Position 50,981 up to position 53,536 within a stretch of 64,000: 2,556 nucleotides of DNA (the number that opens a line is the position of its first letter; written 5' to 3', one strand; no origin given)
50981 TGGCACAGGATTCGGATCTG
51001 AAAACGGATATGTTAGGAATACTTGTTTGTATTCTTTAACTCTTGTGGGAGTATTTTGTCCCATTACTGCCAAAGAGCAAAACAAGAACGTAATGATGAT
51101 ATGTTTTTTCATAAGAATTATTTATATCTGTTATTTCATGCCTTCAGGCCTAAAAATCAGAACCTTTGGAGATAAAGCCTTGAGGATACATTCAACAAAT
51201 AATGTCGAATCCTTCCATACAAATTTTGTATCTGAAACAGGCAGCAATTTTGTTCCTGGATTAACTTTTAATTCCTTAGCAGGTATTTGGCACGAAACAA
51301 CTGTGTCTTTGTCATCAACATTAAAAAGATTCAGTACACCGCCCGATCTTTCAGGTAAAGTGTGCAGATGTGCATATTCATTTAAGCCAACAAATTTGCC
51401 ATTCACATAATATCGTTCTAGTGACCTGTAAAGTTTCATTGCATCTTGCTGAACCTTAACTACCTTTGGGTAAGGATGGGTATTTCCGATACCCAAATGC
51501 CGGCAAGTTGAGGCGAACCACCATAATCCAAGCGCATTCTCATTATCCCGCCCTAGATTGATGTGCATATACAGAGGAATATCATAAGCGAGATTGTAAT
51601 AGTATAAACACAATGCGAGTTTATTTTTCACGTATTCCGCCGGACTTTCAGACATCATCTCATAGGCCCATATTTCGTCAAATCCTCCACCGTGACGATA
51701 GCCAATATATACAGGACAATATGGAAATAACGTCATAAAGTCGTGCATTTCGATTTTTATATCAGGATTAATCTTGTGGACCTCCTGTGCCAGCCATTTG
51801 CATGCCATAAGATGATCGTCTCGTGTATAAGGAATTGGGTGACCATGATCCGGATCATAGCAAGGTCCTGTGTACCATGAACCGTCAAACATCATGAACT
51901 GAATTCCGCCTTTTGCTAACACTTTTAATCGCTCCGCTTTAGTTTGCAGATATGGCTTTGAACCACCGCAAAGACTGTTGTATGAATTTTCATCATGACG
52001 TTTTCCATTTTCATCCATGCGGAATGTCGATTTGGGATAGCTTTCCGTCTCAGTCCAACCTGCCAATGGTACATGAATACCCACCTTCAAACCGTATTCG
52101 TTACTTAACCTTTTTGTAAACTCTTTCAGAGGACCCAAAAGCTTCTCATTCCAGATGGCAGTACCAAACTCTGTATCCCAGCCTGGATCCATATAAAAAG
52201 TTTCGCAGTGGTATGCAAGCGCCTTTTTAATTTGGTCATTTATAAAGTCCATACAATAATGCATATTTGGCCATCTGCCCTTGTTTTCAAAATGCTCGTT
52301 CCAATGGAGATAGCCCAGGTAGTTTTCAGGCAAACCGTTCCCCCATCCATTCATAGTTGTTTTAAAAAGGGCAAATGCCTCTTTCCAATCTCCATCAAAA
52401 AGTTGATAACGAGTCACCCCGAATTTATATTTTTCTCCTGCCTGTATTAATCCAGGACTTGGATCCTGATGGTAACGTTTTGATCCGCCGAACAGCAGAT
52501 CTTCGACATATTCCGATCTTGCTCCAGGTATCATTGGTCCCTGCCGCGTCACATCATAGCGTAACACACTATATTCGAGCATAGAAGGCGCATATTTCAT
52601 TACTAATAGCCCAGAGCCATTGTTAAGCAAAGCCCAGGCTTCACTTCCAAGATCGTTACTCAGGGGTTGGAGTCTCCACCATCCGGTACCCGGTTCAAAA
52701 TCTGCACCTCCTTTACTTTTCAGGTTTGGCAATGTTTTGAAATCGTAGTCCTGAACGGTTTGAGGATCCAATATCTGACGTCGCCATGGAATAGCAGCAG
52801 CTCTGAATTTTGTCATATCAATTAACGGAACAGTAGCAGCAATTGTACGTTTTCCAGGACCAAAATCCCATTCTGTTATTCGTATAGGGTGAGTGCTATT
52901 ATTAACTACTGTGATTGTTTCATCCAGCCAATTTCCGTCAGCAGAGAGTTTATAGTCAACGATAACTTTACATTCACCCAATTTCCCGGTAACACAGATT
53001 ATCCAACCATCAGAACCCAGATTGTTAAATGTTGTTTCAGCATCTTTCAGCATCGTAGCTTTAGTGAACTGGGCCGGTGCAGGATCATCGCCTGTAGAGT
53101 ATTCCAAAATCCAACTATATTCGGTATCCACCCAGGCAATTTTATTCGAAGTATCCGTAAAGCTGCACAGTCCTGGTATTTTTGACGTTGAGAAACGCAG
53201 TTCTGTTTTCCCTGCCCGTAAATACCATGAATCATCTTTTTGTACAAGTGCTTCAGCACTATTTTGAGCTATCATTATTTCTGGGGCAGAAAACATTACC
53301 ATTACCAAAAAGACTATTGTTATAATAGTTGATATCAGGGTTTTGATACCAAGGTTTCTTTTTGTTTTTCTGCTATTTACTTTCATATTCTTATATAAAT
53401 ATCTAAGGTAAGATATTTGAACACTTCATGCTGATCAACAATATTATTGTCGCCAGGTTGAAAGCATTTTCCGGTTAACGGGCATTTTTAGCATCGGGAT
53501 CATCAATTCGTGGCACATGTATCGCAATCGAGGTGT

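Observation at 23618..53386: Three-member family 'X' (23618-25786, 37453-39624, 51131-53386): candidate new TIM-barrel glycosidase family with GH-D-like motif logic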

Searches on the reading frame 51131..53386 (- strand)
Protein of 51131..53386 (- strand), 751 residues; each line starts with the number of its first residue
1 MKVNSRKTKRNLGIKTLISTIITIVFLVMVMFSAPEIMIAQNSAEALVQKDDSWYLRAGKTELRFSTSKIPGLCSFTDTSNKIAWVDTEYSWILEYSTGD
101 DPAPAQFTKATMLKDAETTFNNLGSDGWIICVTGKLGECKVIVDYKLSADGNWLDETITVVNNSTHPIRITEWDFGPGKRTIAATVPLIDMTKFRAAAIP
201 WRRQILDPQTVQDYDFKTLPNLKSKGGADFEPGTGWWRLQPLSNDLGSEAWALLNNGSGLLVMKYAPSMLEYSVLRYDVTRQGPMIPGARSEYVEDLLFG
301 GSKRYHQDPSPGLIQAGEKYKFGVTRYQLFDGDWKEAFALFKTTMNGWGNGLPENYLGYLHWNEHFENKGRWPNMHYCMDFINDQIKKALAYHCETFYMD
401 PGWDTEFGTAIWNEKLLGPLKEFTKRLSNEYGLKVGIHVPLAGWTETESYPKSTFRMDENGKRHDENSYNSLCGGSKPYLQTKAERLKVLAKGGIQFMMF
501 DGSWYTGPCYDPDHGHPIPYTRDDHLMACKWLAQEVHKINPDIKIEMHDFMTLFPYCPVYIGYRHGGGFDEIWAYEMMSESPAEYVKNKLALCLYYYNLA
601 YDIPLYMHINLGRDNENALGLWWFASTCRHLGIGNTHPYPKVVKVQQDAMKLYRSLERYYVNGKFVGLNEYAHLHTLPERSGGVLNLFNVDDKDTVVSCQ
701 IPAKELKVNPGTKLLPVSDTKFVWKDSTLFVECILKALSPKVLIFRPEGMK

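Call 6: search_protein_families(library=pfam, proteins=[window:51131-53386:-], max_evalue=1)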
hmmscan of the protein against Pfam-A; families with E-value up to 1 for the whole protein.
window:51131-53386:- (751 aa): 0 families

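Call 7: search_protein_families(library=ncbifam, proteins=[window:51131-53386:-], max_evalue=1)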
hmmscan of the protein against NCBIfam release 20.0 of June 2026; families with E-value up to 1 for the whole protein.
window:51131-53386:- (751 aa): 0 families

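Call 104: predict_structure(alignment_id=A7)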
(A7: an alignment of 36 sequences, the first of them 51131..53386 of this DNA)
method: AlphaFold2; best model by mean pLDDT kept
length: 751 residues; sequences in the alignment: 36
mean_pLDDT: 79.9   pTM: 0.82
mean pLDDT of the five models: 79.9, 78.1, 77.9, 77.8, 76.2
residues with pLDDT >= 90: 233; 70-90: 344; 50-70: 114; < 50: 60
segments of 3 or more residues with pLDDT < 50: 1-9, 38-43, 208-211, 231-239, 284-291, 551-559, 564-571
pLDDT, mean of each block of 10 residues (from residue 1): 41 71 85 54 55 81 82 87 89 82 68 89 89 93 93 93 88 86 59 85 65 75 67 45 75 92 78 79 47 73 67 81 92 92 83 74 78 66 93 92 74 88 95 91 70 88 77 90 93 90 74 85 78 88 75 48 45 59 86 86 72 94 89 92 96 92 89 90 92 94 87 73 90 95 84 58
secondary structure, 60 per line:
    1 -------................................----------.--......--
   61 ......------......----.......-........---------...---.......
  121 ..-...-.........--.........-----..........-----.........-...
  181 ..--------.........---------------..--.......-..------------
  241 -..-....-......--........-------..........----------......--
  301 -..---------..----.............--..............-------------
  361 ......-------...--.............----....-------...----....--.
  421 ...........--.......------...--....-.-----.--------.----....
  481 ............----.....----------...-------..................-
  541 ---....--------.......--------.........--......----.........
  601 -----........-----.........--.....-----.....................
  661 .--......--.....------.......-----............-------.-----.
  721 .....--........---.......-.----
elements in order (helices of 4 or more, strands of 3 or more residues): H8-39 E53-58 E61-66 E73-78 E83-89 E91-98 E108-110 E114-122 E128-136 E139-147 E153-162 E168-176 E178-182 E194-199 H219-225 E245-248 E250-255 E258-265 E273-282 E293-298 E319-331 H334-347 E361-363 H379-391 E396-399 H414-417 H420-431 E434-440 H477-492 E497-501 H522-539 E544-547 E556-562 E571-579 H582-587 H592-600 E606-610 H619-627 E630-634 H640-661 E664-669 E672-676 E683-689 E695-702 H703-706 E720-725 E728-735 E739-745

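Call 108: fold_search(model_id=the predicted structure, library=pdb)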
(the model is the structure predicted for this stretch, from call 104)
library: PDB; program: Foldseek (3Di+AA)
matches with E <= 10: 1095; with E <= 0.001: 204
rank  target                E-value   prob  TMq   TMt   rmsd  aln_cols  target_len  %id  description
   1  8x1b                  1.7e-20  1.00  0.53  0.59   8.1       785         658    9  Cryo-EM structure of FpGalactosaminidase from Flavonifractor plautii in apo state (released 2024-11-13)
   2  9ayu_A                4.3e-19  1.00  0.54  0.60   7.4       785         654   10  Structure of the A type blood alpha-D-galactosamine galactosaminidase D463A mutant from Flavonifractor plautii (released 2024-12-18)
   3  9awt_A                8.8e-19  1.00  0.52  0.58   7.9       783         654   11  Structure of the A type blood alpha-D-galactosamine galactosaminidase from Flavonifractor plautii in complex with GalN (released 2024-12-18)
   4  2yfn                  8.8e-19  1.00  0.52  0.54   9.5       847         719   11  galactosidase domain of alpha-galactosidase-sucrose kinase, AgaSK (released 2011-09-28)
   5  4fnt_A                1.6e-18  1.00  0.55  0.58   7.7       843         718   11  Crystal structure of GH36 alpha-galactosidase AgaA A355E D548N from Geobacillus stearothermophilus in complex with raf (released 2012-10-03)
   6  4fnq                  3.1e-18  1.00  0.53  0.55   8.7       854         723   12  Crystal structure of GH36 alpha-galactosidase AgaB from Geobacillus stearothermophilus (released 2012-10-03)
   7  4fnr_A                8.2e-18  1.00  0.53  0.55   8.9       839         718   12  Crystal structure of GH36 alpha-galactosidase AgaA from Geobacillus stearothermophilus (released 2012-10-03)
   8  4fnu_A                9.6e-18  1.00  0.50  0.52  10.0       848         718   12  Crystal structure of GH36 alpha-galactosidase AgaA A355E D478A from Geobacillus stearothermophilus in complex with sta (released 2012-10-03)
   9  4fnp_A                1.3e-17  1.00  0.54  0.56   8.5       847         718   11  Crystal structure of GH36 alpha-galactosidase AgaA A355E from Geobacillus stearothermophilus (released 2012-10-03)
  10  8k7v_B                4.8e-17  1.00  0.51  0.50  11.2       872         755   12  the alpha-galactosidase 5 with inhibitor ABP2 (released 2024-07-31)
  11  6phv                  6.5e-17  1.00  0.51  0.53  10.7       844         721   10  SpAga galactose product complex structure (released 2019-10-02)
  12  2xn0_A                8.0e-17  1.00  0.54  0.55   8.7       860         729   11  Structure of alpha-galactosidase from Lactobacillus acidophilus NCFM, PtCl4 derivative (released 2011-08-10)
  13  6phw_A                1.1e-16  1.00  0.50  0.52  10.7       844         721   10  SpAga D472N structure in complex with melibiose (released 2019-10-02)
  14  8k7v_A                1.4e-16  1.00  0.54  0.54   8.6       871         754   11  the alpha-galactosidase 5 with inhibitor ABP2 (released 2024-07-31)
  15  6phu                  1.4e-16  1.00  0.52  0.53  10.4       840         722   11  SpAga wild type apo structure (released 2019-10-02)
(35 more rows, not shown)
